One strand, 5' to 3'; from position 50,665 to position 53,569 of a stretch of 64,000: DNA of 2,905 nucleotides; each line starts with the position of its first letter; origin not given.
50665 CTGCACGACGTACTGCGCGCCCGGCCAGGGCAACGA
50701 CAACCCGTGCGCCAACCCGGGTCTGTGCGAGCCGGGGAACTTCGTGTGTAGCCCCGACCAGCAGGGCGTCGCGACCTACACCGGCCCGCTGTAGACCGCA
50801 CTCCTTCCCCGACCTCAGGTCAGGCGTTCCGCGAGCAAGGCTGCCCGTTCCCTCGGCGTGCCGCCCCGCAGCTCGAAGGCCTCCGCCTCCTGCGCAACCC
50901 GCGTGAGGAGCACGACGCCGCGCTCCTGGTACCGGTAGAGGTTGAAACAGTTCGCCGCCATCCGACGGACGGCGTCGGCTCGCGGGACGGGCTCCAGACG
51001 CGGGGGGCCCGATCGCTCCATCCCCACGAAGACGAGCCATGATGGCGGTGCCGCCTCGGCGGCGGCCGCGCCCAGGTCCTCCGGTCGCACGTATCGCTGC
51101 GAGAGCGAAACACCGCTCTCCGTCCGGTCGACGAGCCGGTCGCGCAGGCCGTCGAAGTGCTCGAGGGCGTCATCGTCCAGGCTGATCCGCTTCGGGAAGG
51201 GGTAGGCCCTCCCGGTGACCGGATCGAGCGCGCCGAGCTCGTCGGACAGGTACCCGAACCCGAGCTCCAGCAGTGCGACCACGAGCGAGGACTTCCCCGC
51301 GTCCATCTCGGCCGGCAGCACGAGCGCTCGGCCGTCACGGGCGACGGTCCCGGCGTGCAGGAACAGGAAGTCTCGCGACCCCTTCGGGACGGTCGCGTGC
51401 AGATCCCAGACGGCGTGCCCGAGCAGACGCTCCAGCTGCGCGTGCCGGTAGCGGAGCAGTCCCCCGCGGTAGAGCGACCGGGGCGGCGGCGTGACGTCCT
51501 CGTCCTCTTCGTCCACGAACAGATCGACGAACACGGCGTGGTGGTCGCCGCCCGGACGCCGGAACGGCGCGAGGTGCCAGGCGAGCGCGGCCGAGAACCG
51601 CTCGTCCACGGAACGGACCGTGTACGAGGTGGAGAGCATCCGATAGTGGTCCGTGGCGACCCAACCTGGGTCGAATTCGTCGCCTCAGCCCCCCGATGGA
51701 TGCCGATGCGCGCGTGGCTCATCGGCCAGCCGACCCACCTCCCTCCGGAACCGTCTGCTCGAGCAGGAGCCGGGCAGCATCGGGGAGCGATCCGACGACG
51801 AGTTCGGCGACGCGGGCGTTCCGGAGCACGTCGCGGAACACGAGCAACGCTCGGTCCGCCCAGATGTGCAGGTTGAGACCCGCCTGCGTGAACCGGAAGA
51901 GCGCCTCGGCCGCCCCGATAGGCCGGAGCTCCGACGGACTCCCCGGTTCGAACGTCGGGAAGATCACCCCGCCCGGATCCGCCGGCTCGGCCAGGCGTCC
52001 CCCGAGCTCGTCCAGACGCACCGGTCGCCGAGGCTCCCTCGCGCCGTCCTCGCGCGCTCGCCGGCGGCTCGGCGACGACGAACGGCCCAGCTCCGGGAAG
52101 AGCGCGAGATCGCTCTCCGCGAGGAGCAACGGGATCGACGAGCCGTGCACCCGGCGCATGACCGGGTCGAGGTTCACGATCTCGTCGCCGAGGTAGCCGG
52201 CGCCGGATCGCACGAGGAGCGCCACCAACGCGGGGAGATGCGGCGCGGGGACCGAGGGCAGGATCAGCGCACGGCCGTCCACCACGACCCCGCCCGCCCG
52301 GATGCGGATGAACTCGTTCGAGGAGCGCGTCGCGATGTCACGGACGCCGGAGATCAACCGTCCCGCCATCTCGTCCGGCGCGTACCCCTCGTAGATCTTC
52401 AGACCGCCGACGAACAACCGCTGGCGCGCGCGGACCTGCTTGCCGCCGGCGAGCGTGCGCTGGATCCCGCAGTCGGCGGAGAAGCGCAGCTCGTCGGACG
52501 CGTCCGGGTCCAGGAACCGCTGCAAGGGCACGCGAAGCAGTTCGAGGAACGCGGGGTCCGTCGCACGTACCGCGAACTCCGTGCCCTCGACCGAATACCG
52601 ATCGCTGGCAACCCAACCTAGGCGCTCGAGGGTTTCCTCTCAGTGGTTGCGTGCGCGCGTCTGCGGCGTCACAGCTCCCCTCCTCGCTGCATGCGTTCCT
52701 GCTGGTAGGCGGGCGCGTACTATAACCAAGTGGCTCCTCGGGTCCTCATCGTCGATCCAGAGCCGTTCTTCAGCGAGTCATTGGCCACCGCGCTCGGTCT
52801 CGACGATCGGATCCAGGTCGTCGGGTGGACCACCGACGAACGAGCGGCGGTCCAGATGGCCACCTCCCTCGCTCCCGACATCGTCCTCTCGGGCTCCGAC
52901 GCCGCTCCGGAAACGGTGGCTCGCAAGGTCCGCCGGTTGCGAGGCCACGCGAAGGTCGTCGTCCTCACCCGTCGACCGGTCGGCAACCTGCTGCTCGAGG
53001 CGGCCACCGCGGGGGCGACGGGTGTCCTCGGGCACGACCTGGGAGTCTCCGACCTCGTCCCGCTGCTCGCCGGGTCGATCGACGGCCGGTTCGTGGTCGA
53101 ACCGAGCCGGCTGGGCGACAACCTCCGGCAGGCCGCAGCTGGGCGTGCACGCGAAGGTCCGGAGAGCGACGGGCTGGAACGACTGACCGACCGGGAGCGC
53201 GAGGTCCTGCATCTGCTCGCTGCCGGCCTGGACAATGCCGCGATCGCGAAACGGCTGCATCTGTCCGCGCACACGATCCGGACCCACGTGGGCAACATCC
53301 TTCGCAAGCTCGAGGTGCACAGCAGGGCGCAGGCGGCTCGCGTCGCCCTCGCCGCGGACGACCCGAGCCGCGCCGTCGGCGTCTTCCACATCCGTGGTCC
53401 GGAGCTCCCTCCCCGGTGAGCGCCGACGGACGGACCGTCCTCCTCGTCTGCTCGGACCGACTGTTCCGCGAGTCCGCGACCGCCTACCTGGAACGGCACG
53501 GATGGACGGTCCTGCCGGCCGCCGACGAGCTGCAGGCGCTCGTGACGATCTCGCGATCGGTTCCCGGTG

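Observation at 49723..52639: PqqD + Tat-signal Cys-rich small protein + active/degenerate HprK-like kinase pair: an orphan 'HPr-rel-A'-type peptide-modification module inside a polysaccharide locus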

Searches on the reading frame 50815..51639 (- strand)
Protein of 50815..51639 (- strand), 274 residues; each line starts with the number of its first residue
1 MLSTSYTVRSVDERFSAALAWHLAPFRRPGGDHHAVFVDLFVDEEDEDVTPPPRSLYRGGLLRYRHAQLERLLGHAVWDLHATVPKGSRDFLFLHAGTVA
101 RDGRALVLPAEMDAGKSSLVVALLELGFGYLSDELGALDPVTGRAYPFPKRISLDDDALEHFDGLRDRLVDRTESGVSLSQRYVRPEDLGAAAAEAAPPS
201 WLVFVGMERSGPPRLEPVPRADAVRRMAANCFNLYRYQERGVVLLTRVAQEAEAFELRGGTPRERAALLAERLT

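Call 3: search_protein_families(library=ncbifam, proteins=[window:50815-51639:-], max_evalue=0.1)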
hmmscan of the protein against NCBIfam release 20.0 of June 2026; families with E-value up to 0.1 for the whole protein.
window:50815-51639:- (274 aa): 1 family
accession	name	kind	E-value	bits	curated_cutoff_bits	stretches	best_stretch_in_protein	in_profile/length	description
TIGR04352.1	HprK_rel_A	equivalog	2.3e-28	99.1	200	1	76-261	81-269/280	HprK-related kinase A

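Call 4: search_protein_families(library=pfam, proteins=[window:50815-51639:-], max_evalue=0.1)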
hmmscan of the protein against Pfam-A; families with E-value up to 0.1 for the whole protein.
window:50815-51639:- (274 aa): 0 families

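Call 7: find_encoding_contigs(protein=window:50815-51639:-, flank=10000, max_places=6)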
Protein window:50815-51639:- (274 aa): 1 contig read that carries it; 1 place shown.
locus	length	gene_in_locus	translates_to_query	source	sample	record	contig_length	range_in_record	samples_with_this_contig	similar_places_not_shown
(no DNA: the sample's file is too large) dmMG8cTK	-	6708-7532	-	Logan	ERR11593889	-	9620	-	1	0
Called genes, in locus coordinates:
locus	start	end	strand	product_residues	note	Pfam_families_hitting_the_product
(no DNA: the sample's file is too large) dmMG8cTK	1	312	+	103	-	?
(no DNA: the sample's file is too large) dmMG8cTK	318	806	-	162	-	PF12844:HTH_19 (weak), PF13560:HTH_31, PF01381:HTH_3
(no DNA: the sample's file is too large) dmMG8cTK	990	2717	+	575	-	PF13581:HATPase_c_2 (faint), PF02518:HATPase_c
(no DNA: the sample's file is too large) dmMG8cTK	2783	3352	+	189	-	PF00072:Response_reg, PF08281:Sigma70_r4_2, PF00196:GerE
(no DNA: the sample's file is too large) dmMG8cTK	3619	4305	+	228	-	PF00072:Response_reg, PF00196:GerE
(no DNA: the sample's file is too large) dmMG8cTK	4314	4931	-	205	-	PF00196:GerE, PF04545:Sigma70_r4 (weak), PF08281:Sigma70_r4_2 (weak)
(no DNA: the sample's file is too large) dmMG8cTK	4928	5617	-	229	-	PF00072:Response_reg (faint), PF00196:GerE, PF08281:Sigma70_r4_2 (weak)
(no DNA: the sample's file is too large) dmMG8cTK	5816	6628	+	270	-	-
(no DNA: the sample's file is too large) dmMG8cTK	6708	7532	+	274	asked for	-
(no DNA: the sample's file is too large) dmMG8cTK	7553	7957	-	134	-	-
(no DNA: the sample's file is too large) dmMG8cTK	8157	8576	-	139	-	PF05402:PqqD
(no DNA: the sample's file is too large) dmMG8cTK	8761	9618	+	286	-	?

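Call 11: find_homologous_proteins(query=window:50815-51639:-)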
Query window:50815-51639:- (274 aa): 195 proteins with E <= 0.001 among 8000 candidates; the best 120 are listed.
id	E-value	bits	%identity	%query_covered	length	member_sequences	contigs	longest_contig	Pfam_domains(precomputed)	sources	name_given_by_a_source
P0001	5.9e-161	552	91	100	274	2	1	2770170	-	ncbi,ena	-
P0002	1.2e-158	545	89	100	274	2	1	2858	-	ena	-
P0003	5.7e-157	539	89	100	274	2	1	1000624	-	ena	-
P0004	9.5e-154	529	87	100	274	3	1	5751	-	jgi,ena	jgi:hypothetical protein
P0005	1.1e-151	522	85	100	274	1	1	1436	-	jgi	jgi:hypothetical protein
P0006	1.2e-145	502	83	100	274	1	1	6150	-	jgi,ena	-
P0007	3.9e-132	458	75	100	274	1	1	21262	-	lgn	-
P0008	4.3e-117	409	66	100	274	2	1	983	-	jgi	jgi:hypothetical protein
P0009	5.3e-115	402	66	100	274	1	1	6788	-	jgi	jgi:hypothetical protein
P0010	3.3e-106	373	66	96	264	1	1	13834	-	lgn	-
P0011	4.6e-97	343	62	100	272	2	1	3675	-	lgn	-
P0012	1.0e-96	342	62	100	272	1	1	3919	-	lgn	-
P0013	5.5e-96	339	62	99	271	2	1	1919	-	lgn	-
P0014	6.9e-95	336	60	100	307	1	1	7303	-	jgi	jgi:hypothetical protein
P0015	2.3e-94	334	58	100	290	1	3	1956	-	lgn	-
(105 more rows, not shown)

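Call 13: find_related_loci(query=A1, collection=genome_contigs, flank=10000)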
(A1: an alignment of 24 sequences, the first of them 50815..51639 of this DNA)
Query A1 (274 aa) in genome_contigs; peptide patterns used: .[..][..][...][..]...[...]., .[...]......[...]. (x = any residue, [..] = any of these).
70 stretches matched a pattern; 47 encode a relative of the query (tblastn E <= 1e-3); 47 distinct loci.
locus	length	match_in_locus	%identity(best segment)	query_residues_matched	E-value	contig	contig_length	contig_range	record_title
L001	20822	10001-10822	91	1-274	2e-162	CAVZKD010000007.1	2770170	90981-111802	MAG: uncultured Actinomycetes bacterium isolate MFD00962.bin.2.293 genome assembly, contig: contig_29796, whole genome s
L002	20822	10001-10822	66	1-274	8e-120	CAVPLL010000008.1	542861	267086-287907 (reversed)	MAG: uncultured Actinomycetes bacterium isolate MFD10007.bin.2.144 genome assembly, contig: contig_58744, whole genome s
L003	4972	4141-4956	63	1-274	2e-101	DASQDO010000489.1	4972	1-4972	MAG TPA_asm: Actinomycetota bacterium isolate SMAG_U11729 k141_419573, whole genome shotgun sequence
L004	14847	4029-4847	60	1-273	2e-96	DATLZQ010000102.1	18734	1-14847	MAG TPA_asm: Actinomycetota bacterium isolate SMAG_U13302 k141_19574, whole genome shotgun sequence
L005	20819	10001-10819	60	1-273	4e-96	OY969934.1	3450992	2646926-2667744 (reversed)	MAG: uncultured Actinomycetes bacterium isolate MFD04944.bin.1.31 genome assembly, chromosome: 1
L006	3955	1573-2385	59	1-273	4e-95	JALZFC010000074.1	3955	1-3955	MAG: Actinomycetota bacterium isolate NEG bin29 SC8818_NODE_4868_length_3955_cov_5.389498, whole genome shotgun sequence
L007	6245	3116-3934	56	1-273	1e-94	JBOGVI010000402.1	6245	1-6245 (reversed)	MAG: Actinomycetota bacterium isolate M3-S_metabat2.bin.172 k127_1081812, whole genome shotgun sequence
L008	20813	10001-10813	59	1-273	3e-90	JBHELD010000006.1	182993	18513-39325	MAG: Actinomycetota bacterium isolate S1_bin.1.orig S1_k141_1077271, whole genome shotgun sequence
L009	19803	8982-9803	54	1-274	9e-88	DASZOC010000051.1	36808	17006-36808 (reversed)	MAG TPA_asm: Actinomycetota bacterium isolate SMAG_U5934 k141_148592, whole genome shotgun sequence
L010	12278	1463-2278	51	1-273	2e-78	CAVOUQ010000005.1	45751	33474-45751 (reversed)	MAG: uncultured Actinomycetes bacterium isolate MFD10007.bin.2.82 genome assembly, contig: contig_103609, whole genome s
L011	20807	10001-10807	51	1-273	2e-77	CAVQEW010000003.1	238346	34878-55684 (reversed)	MAG: uncultured Actinomycetota bacterium isolate MFD09206.bin.2.83 genome assembly, contig: contig_1319, whole genome sh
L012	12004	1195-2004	51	1-274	5e-77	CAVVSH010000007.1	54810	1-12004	MAG: uncultured Actinomycetota bacterium isolate MFD02840.bin.1.414 genome assembly, contig: contig_193, whole genome sh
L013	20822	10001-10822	52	1-269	1e-76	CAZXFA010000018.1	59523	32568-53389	MAG TPA_asm: uncultured Actinomycetes bacterium isolate SRP321284_co1_126 genome assembly, contig: NODE_588_length_59523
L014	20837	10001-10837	51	1-273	2e-73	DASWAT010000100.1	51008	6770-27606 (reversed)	MAG TPA_asm: Actinomycetota bacterium isolate SMAG_U2663 k141_695626, whole genome shotgun sequence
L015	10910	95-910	49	1-274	2e-73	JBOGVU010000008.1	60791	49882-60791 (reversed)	MAG: Actinomycetota bacterium isolate SD8030_metabat2.bin.23 NODE_42_length_60791_cov_1.902990, whole genome shotgun seq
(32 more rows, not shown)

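Call 35: search_solved_structures(query=A1, max_evalue=1, show_alignments=2)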
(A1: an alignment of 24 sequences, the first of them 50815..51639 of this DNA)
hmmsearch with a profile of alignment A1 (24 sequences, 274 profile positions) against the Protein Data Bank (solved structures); distinct sequences matched with E-value up to 1: 4.
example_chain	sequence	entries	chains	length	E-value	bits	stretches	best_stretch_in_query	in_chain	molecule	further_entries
1mky_A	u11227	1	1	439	0.037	16.4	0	105-163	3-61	Probable GTP-binding protein engA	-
3tqf_A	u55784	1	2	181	0.051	16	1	95-135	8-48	Hpr(Ser) kinase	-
1rfl_A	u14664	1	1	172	0.97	11.8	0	97-136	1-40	Probable tRNA modification GTPase trmE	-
10sr_A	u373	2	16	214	0.98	11.8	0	103-126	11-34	Guanylate kinase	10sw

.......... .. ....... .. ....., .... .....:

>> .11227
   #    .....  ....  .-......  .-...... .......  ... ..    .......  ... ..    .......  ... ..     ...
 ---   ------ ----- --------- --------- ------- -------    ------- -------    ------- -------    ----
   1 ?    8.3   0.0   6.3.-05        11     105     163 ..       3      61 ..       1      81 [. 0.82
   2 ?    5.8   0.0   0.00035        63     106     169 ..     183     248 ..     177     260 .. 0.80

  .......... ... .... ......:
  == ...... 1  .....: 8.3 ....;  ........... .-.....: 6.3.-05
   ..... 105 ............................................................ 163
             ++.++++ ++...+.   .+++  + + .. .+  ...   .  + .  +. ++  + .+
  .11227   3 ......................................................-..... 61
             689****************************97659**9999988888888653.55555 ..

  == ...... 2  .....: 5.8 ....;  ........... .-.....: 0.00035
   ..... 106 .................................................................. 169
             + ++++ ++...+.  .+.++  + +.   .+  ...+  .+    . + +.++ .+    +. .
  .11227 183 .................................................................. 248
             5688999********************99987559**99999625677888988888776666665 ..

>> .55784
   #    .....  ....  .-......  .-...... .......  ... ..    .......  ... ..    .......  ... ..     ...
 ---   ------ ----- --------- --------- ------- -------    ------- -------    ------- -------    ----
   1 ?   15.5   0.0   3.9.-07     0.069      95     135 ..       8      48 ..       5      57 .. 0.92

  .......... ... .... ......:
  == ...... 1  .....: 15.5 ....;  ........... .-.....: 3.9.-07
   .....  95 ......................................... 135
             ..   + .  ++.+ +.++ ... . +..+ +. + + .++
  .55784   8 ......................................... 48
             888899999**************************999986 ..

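Call 42: predict_structure(alignment_id=A1)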
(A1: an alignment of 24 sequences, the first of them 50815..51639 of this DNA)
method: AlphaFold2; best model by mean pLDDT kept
length: 274 residues; sequences in the alignment: 24
mean_pLDDT: 91.7   pTM: 0.89
mean pLDDT of the five models: 91.7, 90.7, 90.1, 88.9, 88.6
residues with pLDDT >= 90: 202; 70-90: 64; 50-70: 8; < 50: 0
segments of 3 or more residues with pLDDT < 50: none
pLDDT, mean of each block of 10 residues (from residue 1): 78 91 84 84 90 94 94 93 87 96 97 93 97 95 94 92 88 72 92 96 93 97 97 91 96 97 97 88
secondary structure, 60 per line:
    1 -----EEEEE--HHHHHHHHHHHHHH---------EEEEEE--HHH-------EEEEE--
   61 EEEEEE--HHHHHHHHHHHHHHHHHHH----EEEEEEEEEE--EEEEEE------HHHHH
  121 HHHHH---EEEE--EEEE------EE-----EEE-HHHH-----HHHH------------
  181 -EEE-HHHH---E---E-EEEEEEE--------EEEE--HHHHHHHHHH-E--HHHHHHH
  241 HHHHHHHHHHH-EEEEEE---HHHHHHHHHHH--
elements in order: E6-10 H13-26 E36-41 E54-58 E61-66 H69-87 E92-101 E104-109 H116-125 E129-132 E135-138 E152-154 H156-159 H165-168 E182-184 H186-189 E199-205 E214-217 H220-229 H234-251 E253-258 H262-272

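Call 46: fold_search(model_id=the predicted structure, library=pdb)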
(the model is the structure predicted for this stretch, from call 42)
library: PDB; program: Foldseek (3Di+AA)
matches with E <= 10: 311; with E <= 0.001: 25
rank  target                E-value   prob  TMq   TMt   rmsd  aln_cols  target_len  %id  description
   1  1ii2_B                8.6e-05  1.00  0.42  0.25   9.7       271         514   12  Crystal Structure of Phosphoenolpyruvate Carboxykinase (PEPCK) from Trypanosoma cruzi (released 2001-11-21)
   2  1ii2_A                9.7e-05  1.00  0.42  0.25  13.9       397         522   10  Crystal Structure of Phosphoenolpyruvate Carboxykinase (PEPCK) from Trypanosoma cruzi (released 2001-11-21)
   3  1ayl                  1.5e-04  1.00  0.52  0.30  10.3       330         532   11  PHOSPHOENOLPYRUVATE CARBOXYKINASE (released 1997-01-11)
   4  1aq2                  1.7e-04  1.00  0.51  0.28   6.2       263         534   11  PHOSPHOENOLPYRUVATE CARBOXYKINASE (released 1998-10-14)
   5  6com                  2.0e-04  1.00  0.53  0.30  12.2       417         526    8  2.3A crystal structure of E. coli phosphoenolpyruvate carboxykinase mutant Asp269Asn (released 2018-04-04)
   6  1os1                  2.3e-04  1.00  0.44  0.25   8.3       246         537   11  Structure of Phosphoenolpyruvate Carboxykinase complexed with ATP,Mg, Ca and pyruvate. (released 2003-09-23)
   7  6asm                  2.3e-04  1.00  0.49  0.28   9.2       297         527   11  E. coli phosphoenolpyruvate carboxykinase G209S K212C mutant bound to thiosulfate (released 2018-08-29)
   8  1oen                  2.5e-04  1.00  0.51  0.29   8.8       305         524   10  PHOSPHOENOLPYRUVATE CARBOXYKINASE (released 1996-11-08)
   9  2py7                  2.5e-04  1.00  0.55  0.31  11.2       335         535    8  Crystal structure of E. coli phosphoenolpyruvate carboxykinase mutant Lys213Ser complexed with ATP-Mg2+-Mn2+ (released 2008-04-22)
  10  6at2                  2.6e-04  1.00  0.49  0.27  13.8       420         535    9  E. coli phosphoenolpyruvate carboxykinase G209N mutant bound to thiosulfate (released 2018-08-29)
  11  6asi                  3.1e-04  1.00  0.49  0.28   9.2       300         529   11  E. coli phosphoenolpyruvate carboxykinase G209S mutant bound to methanesulfonate (released 2018-08-29)
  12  1ylh                  3.5e-04  1.00  0.44  0.25   6.3       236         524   13  Crystal Structure of Phosphoenolpyruvate Carboxykinase from Actinobaccilus succinogenes in Complex with Manganese and Py (released 2005-06-28)
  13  1k3c                  3.7e-04  1.00  0.46  0.25   8.6       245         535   11  Phosphoenolpyruvate carboxykinase in complex with ADP, AlF3 and Pyruvate (released 2001-12-19)
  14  9a4u_A                3.7e-04  1.00  0.45  0.26  10.7       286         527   12  Integrative model of PCKA-QOX2 by crosslinking MS and deep learning (released 2024-09-18)
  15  6asn                  4.2e-04  1.00  0.46  0.27   9.6       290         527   11  E. coli phosphoenolpyruvate carboxykinase K212I F216V mutant bound to methanesulfonate (released 2018-08-29)
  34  3tqf_A                3.8e-03  0.99  0.31  0.46   7.0       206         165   11  Structure of the Hpr(Ser) kinase/phosphatase from Coxiella burnetii (released 2011-09-21)
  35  3tqf_B                7.2e-03  0.99  0.31  0.51   7.2       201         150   12  Structure of the Hpr(Ser) kinase/phosphatase from Coxiella burnetii (released 2011-09-21)
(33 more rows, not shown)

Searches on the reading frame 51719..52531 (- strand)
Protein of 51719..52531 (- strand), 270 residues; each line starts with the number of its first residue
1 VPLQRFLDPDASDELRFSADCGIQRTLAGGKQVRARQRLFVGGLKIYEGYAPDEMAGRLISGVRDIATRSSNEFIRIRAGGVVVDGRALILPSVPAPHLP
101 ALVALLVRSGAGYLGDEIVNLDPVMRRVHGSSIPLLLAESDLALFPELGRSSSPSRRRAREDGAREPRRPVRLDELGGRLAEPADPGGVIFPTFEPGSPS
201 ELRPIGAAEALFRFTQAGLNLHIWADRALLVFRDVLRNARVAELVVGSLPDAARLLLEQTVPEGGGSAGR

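Call 3: search_protein_families(library=ncbifam, proteins=[window:51719-52531:-], max_evalue=0.1)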
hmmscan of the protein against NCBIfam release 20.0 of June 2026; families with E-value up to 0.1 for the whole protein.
window:51719-52531:- (270 aa): 1 family
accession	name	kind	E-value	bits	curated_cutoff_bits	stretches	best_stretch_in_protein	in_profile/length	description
TIGR04352.1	HprK_rel_A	equivalog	1.2e-11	44.2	200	1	20-256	42-277/280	HprK-related kinase A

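Call 4: search_protein_families(library=pfam, proteins=[window:51719-52531:-], max_evalue=0.1)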
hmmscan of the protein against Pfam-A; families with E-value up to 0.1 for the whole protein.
window:51719-52531:- (270 aa): 0 families

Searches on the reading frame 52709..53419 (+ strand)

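Call 9: search_protein_families(library=pfam, proteins=[window:52709-53419:+], max_evalue=0.001)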
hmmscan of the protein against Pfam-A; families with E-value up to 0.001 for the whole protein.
window:52709-53419:+ (236 aa): 5 families
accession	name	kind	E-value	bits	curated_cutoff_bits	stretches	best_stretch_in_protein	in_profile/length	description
PF00196.25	GerE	-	7.9e-22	77.1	23.5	1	158-213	2-57/57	Bacterial regulatory proteins, luxR family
PF00072.30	Response_reg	-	7.1e-06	26.6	30.2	1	12-116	1-106/111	Response regulator receiver domain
PF08281.18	Sigma70_r4_2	-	7.9e-06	25.9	25.7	1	156-201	8-54/54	Sigma-70, region 4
PF04545.22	Sigma70_r4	-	0.00014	21.8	24.1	1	156-201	2-48/50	Sigma-70, region 4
PF13936.12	HTH_38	-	0.0004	20.5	27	0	158-194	4-41/44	Helix-turn-helix domain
